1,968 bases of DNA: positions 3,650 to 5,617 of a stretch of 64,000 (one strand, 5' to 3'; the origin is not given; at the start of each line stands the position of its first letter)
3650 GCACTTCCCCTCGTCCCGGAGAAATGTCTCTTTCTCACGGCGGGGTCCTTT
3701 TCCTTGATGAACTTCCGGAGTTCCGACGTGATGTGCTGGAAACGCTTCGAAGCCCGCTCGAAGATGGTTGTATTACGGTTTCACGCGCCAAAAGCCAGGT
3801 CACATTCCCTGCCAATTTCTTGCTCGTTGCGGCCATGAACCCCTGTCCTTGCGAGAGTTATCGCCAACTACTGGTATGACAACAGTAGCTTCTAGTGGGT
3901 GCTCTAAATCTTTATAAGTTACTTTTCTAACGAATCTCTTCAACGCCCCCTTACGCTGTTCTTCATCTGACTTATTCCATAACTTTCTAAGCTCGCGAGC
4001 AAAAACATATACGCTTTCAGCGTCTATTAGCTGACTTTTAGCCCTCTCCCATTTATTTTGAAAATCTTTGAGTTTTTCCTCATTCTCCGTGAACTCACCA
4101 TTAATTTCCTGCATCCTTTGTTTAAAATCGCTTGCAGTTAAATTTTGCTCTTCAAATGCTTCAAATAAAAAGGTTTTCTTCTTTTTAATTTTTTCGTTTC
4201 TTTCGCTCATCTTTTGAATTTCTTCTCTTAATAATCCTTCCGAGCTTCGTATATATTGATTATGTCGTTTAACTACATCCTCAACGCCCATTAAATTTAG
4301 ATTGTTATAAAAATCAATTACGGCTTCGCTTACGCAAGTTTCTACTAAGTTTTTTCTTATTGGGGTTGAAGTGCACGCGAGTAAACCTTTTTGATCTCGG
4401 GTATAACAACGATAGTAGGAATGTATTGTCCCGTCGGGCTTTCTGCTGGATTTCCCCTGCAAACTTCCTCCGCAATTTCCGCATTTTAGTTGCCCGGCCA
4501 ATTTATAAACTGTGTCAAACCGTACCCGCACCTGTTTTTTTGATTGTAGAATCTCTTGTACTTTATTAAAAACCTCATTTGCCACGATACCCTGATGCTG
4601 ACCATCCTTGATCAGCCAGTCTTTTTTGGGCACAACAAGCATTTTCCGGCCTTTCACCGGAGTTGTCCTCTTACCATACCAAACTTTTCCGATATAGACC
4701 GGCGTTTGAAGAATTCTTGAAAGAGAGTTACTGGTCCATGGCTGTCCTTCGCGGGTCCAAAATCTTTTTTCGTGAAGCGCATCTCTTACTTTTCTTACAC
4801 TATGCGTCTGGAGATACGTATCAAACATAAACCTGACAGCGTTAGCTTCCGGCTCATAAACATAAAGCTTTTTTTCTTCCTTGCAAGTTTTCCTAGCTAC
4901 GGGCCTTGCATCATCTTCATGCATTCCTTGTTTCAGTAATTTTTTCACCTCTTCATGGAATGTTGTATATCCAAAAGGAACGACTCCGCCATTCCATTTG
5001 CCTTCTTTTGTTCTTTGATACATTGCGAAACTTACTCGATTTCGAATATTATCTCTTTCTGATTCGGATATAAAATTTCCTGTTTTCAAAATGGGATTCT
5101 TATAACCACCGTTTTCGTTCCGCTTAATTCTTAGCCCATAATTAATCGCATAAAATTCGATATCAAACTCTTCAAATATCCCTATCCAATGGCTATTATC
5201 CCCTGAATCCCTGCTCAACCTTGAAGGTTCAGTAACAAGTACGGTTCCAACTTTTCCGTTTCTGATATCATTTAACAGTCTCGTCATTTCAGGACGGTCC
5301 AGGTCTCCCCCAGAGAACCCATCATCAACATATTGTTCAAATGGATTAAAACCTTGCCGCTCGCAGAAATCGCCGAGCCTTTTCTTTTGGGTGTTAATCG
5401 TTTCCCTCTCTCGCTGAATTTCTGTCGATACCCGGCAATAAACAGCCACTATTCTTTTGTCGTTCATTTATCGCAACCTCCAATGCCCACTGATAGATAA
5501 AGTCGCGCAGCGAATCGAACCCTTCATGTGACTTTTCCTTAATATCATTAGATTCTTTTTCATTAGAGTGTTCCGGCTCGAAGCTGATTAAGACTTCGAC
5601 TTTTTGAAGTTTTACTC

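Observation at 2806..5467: comM/yifB disrupted after NPCPC by an element carrying a large serine recombinase; att-like inverted repeat at the junction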

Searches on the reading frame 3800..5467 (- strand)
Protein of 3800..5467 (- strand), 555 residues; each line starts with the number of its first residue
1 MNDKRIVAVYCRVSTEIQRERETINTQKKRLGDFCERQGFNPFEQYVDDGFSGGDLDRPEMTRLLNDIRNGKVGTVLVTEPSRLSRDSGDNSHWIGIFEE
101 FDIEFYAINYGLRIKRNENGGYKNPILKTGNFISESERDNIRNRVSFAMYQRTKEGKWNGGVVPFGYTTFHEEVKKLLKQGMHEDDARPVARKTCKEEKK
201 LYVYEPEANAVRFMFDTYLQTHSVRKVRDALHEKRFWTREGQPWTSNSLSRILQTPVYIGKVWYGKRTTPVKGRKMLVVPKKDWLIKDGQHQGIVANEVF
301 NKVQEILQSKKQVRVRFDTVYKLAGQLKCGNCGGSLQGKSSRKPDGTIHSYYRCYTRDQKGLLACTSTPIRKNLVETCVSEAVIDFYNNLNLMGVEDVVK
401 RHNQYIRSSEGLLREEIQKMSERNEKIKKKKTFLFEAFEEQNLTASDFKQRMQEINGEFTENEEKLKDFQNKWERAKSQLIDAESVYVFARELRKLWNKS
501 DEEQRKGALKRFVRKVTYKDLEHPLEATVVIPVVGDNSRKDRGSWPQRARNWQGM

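Call 4: search_protein_families(library=pfam, proteins=[window:3800-5467:-], max_evalue=0.01)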
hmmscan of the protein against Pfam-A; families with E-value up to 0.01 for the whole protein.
window:3800-5467:- (555 aa): 3 families
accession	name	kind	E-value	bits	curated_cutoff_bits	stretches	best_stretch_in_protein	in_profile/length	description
PF00239.26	Resolvase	-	1.2e-25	90.7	23.3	1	7-158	1-145/145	Resolvase, N terminal domain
PF07508.19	Recombinase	-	1.2e-19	70.8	21.1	1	207-309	3-101/102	Recombinase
PF13408.12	Zn_ribbon_recom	-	1.9e-10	41.4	25.3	1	323-383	2-57/58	Recombinase zinc beta ribbon domain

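Call 35: find_related_loci(query=window:3800-5467:-, collection=metagenome_contigs, flank=10000)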
Query window:3800-5467:- (555 aa) in metagenome_contigs; peptide patterns used: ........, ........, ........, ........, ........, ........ (x = any residue, [..] = any of these).
599 stretches matched a pattern (row limit reached: there are more); 2 encode a relative of the query (tblastn E <= 1e-3); 2 distinct loci.
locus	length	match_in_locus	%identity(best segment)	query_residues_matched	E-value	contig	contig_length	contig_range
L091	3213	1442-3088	83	1-550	0e+0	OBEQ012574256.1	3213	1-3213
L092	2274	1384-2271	87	1-296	0e+0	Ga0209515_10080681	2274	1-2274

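Call 36: find_related_loci(query=window:3800-5467:-, collection=viral_contigs, flank=10000)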
Query window:3800-5467:- (555 aa) in viral_contigs; peptide patterns used: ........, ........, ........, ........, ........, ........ (x = any residue, [..] = any of these).
27 stretches matched a pattern, but none encodes a relative of the query by tblastn (E <= 1e-3).

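Call 46: list_cluster_members(proteins=[P0001, window:3800-5467:-, window:44621-45682:-, window:46433-48262:-, P0121, P0125, P0124, P0123, P0241, P0002])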
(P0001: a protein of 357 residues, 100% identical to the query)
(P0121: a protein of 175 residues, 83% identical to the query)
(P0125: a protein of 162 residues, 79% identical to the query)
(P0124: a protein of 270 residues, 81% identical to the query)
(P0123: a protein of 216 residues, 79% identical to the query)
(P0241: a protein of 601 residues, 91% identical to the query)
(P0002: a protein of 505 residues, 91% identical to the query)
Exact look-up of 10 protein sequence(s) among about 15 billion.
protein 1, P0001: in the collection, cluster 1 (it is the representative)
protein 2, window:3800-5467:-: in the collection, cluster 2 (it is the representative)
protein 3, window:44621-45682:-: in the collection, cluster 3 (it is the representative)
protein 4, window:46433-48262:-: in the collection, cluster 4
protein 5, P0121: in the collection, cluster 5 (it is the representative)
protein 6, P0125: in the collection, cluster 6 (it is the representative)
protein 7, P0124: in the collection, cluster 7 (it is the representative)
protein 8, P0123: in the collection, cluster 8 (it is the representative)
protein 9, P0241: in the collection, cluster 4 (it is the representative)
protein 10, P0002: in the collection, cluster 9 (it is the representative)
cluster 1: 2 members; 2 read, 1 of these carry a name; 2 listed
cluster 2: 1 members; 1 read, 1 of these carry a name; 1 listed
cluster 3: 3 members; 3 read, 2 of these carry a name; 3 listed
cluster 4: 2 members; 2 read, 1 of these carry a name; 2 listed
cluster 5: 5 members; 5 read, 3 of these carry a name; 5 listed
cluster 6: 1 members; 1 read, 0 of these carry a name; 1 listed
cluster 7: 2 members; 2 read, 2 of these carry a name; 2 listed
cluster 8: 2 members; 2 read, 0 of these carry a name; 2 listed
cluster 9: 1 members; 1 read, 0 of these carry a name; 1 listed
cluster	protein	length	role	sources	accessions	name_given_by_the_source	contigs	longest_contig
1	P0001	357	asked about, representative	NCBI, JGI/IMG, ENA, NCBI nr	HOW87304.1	MAG TPA: YifB family Mg chelatase-like AAA ATPase [Candidatus Omnitrophota bacterium] | YifB family Mg chelatase-like AAA ATPase [Candidatus Omnitrophota bacterium]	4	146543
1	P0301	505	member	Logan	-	-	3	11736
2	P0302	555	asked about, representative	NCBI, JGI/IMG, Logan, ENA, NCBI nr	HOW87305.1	MAG TPA: recombinase family protein [Candidatus Omnitrophota bacterium] | recombinase family protein [Candidatus Omnitrophota bacterium]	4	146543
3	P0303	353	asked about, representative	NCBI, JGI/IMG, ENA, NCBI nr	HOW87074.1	MAG TPA: LacI family DNA-binding transcriptional regulator [Candidatus Omnitrophota ... | LacI family DNA-binding transcriptional regulator [Candidatus Omnitrophota bacterium]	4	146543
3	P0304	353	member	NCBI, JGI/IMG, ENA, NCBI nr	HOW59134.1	MAG TPA: LacI family DNA-binding transcriptional regulator [Candidatus Omnitrophota ... | LacI family DNA-binding transcriptional regulator [Candidatus Omnitrophota bacterium]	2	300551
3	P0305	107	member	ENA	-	-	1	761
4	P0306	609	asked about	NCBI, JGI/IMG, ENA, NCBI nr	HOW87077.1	MAG TPA: glucoamylase family protein [Candidatus Omnitrophota bacterium] | glucoamylase family protein [Candidatus Omnitrophota bacterium]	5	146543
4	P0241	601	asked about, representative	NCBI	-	-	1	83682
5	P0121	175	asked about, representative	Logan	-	-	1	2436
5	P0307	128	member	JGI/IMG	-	magnesium chelatase family protein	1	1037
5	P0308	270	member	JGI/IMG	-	magnesium chelatase family protein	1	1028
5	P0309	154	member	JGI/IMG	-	magnesium chelatase family protein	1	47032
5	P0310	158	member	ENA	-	-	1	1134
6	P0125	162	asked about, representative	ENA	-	-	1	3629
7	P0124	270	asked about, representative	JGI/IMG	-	magnesium chelatase family protein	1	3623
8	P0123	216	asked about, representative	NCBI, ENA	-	-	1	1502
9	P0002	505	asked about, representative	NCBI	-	-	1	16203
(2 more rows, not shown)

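Call 65: search_protein_representatives(protein=window:3800-5467:-)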
Query: 555 residues. Proteins with E-value up to 0.001 (for the whole library): 39194; up to 1e-10: 12346; up to 1e-30: 281. The best 150 are listed.
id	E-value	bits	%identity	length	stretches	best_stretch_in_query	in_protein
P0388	2.9e-150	517.8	44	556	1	4-544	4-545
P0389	3.4e-94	332.7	34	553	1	6-526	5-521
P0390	5.1e-91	322.3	34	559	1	1-517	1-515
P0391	6.8e-82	292.1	32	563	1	5-527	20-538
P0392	3.6e-80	286.4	34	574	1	7-520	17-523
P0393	1.5e-74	267.9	36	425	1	4-422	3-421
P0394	1.9e-71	257.6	32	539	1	7-508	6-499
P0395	6.2e-71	255.9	36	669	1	2-529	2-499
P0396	1.3e-69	251.6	32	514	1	40-549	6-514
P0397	1.8e-68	247.8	30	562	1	6-516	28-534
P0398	4.2e-68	246.6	30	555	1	7-517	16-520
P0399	1.8e-67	244.5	31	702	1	7-520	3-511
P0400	1.1e-65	238.6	29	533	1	7-535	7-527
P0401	2.9e-63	230.7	28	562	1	7-517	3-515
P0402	1.8e-62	228.0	29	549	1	7-549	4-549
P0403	4.9e-59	216.7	29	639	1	7-551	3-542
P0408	6.4e-54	199.8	31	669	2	200-519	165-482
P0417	6.7e-46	173.3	33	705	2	202-458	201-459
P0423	2.1e-44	168.4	31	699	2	197-473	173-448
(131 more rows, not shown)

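Call 68: search_protein_families(library=pfam, max_evalue=0.01, proteins=[P0395, P0399, P0417, P0423, P0408, P0403])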
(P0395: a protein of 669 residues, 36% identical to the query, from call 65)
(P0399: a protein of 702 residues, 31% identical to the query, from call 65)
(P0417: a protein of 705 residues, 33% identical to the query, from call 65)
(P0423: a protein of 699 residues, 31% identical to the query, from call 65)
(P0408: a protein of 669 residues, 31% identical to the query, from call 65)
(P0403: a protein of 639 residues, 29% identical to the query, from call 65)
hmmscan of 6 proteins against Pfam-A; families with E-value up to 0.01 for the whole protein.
P0395 (669 aa): 11 families
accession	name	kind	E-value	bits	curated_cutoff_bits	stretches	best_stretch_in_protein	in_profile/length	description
PF00239.26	Resolvase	-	2.3e-34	119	23.3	1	8-154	2-145/145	Resolvase, N terminal domain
PF07508.19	Recombinase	-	3.3e-20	72.7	21.1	1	201-299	1-100/102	Recombinase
PF13560.12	HTH_31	-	7.8e-10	39.4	27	1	617-655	3-41/64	Helix-turn-helix domain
PF01381.28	HTH_3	-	1.2e-09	38.5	23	1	620-653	1-34/55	Helix-turn-helix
PF13408.12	Zn_ribbon_recom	-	3.5e-09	37.3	25.3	1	313-370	1-55/58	Recombinase zinc beta ribbon domain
PF00376.29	MerR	-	2.1e-07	31.1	28.2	1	559-581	3-25/38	MerR family regulatory protein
PF12844.13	HTH_19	-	2e-06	28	30.2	0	544-594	1-51/64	Helix-turn-helix domain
PF13443.12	HTH_26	-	0.00012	22.7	22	0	619-647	1-29/63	Cro/C1-type HTH DNA-binding domain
PF04545.22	Sigma70_r4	-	0.0016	18.3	24.1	0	623-649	15-41/50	Sigma-70, region 4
PF13411.12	MerR_1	-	0.0065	17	21.6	0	558-580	3-25/69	MerR HTH family regulatory protein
PF13413.12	HTH_25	-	0.0097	16.2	24.6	0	619-654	1-36/62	Helix-turn-helix domain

P0399 (702 aa): 6 families
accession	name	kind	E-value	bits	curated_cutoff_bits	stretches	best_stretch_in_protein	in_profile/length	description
PF00239.26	Resolvase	-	9.3e-39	133.3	23.3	1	3-150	1-145/145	Resolvase, N terminal domain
PF07508.19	Recombinase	-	3.5e-24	85.5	21.1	1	197-301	1-102/102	Recombinase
PF13408.12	Zn_ribbon_recom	-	5.6e-13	49.5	25.3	1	313-373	1-57/58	Recombinase zinc beta ribbon domain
PF01381.28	HTH_3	-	1.1e-10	41.9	23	1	575-627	1-53/55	Helix-turn-helix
PF13560.12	HTH_31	-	1.1e-07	32.4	27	1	571-631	2-63/64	Helix-turn-helix domain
PF12844.13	HTH_19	-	8.9e-07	29.2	30.2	1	572-626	1-55/64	Helix-turn-helix domain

P0417 (705 aa): 6 families
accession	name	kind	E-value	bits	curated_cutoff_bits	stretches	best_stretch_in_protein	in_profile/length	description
PF00239.26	Resolvase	-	7.3e-46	156.3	23.3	1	36-184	1-145/145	Resolvase, N terminal domain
PF07508.19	Recombinase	-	3.4e-23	82.3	21.1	1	205-305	2-100/102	Recombinase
PF13408.12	Zn_ribbon_recom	-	3.6e-14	53.3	25.3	1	320-386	1-57/58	Recombinase zinc beta ribbon domain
PF13560.12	HTH_31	-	1.2e-08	35.5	27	1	578-634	3-60/64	Helix-turn-helix domain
PF01381.28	HTH_3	-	1.2e-07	32.1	23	1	583-635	3-55/55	Helix-turn-helix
PF12844.13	HTH_19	-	3.9e-07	30.3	30.2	1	579-636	2-59/64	Helix-turn-helix domain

P0423 (699 aa): 7 families
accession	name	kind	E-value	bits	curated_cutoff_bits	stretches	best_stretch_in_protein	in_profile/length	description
PF00239.26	Resolvase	-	1.6e-43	148.7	23.3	1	13-161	1-145/145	Resolvase, N terminal domain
PF07508.19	Recombinase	-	1.4e-24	86.7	21.1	1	182-283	2-101/102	Recombinase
PF13408.12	Zn_ribbon_recom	-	7.5e-12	45.9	25.3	1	297-360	1-57/58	Recombinase zinc beta ribbon domain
PF12844.13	HTH_19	-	2.9e-07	30.7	30.2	1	552-605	1-53/64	Helix-turn-helix domain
PF01381.28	HTH_3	-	4.1e-06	27.2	23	1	555-608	1-53/55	Helix-turn-helix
PF13560.12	HTH_31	-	1.2e-05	25.9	27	1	551-584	2-35/64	Helix-turn-helix domain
PF13384.12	HTH_23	-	0.0026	18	24.6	0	554-583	7-37/50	Homeodomain-like domain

P0408 (669 aa): 5 families
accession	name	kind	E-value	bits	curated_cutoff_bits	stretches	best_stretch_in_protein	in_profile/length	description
PF00239.26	Resolvase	-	2.8e-39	135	23.3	1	4-150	2-145/145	Resolvase, N terminal domain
PF07508.19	Recombinase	-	2.8e-25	88.9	21.1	1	170-272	1-99/102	Recombinase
PF13335.12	Mg_chelatase_C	-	1.1e-18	68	26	1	574-662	4-94/94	Magnesium chelatase, subunit ChlI C-terminal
PF13408.12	Zn_ribbon_recom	-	9.4e-17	61.6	25.3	1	287-348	1-58/58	Recombinase zinc beta ribbon domain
PF01078.27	Mg_chelatase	-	3.1e-10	40.2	20.3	1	513-557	159-203/207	Magnesium chelatase, subunit ChlI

P0403 (639 aa): 3 families
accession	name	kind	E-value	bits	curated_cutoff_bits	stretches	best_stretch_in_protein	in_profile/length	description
PF00239.26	Resolvase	-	7.6e-41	140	23.3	1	3-150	1-145/145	Resolvase, N terminal domain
PF07508.19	Recombinase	-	1.8e-20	73.5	21.1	1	197-300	1-101/102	Recombinase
PF13408.12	Zn_ribbon_recom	-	4.6e-10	40.2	25.3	1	313-375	1-57/58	Recombinase zinc beta ribbon domain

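Call 78: search_protein_families(library=ncbifam, max_evalue=0.01, proteins=[window:3800-5467:-])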
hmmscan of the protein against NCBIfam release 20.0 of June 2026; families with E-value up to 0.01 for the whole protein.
window:3800-5467:- (555 aa): 6 families
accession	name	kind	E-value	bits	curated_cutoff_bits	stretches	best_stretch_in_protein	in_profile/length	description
NF047343.1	SCCmet_CcrB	equivalog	6.3e-57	193.4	900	2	194-510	168-484/542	cassette chromosome recombinase CcrB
NF041201.1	recomb_XisF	equivalog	3.1e-40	138.5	375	1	9-518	3-462/465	fdxN element excision recombinase XisF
NF047347.1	SCCmet_CcrC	equivalog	1.8e-37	129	900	1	4-475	2-458/558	cassette chromosome recombinase CcrC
NF047344.1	SCCmet_CcrA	equivalog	7.2e-15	55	700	2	200-470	163-396/442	cassette chromosome recombinase CcrA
NF033518.0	transpos_IS607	equivalog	2.1e-11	43.7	110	1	3-86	52-132/187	IS607 family transposase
NF049883.1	resolv_YneB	equivalog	1.4e-10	41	175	1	8-89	3-83/211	YneB family resolvase-like protein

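Call 83: find_related_loci(query=P0395, collection=viral_contigs, flank=5000)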
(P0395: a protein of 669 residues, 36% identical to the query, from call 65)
Query P0395 (669 aa) in viral_contigs; peptide patterns used: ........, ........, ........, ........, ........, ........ (x = any residue, [..] = any of these).
7 stretches matched a pattern, but none encodes a relative of the query by tblastn (E <= 1e-3).

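Call 84: find_related_loci(query=P0423, collection=viral_contigs, flank=5000)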
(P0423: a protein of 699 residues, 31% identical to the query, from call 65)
Query P0423 (699 aa) in viral_contigs; peptide patterns used: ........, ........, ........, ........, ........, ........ (x = any residue, [..] = any of these).
3 stretches matched a pattern; 2 encode a relative of the query (tblastn E <= 1e-3); 2 distinct loci.
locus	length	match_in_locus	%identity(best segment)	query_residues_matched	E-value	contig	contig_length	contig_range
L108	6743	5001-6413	29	11-501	5e-51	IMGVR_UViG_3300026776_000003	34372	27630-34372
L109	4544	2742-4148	30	11-499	6e-51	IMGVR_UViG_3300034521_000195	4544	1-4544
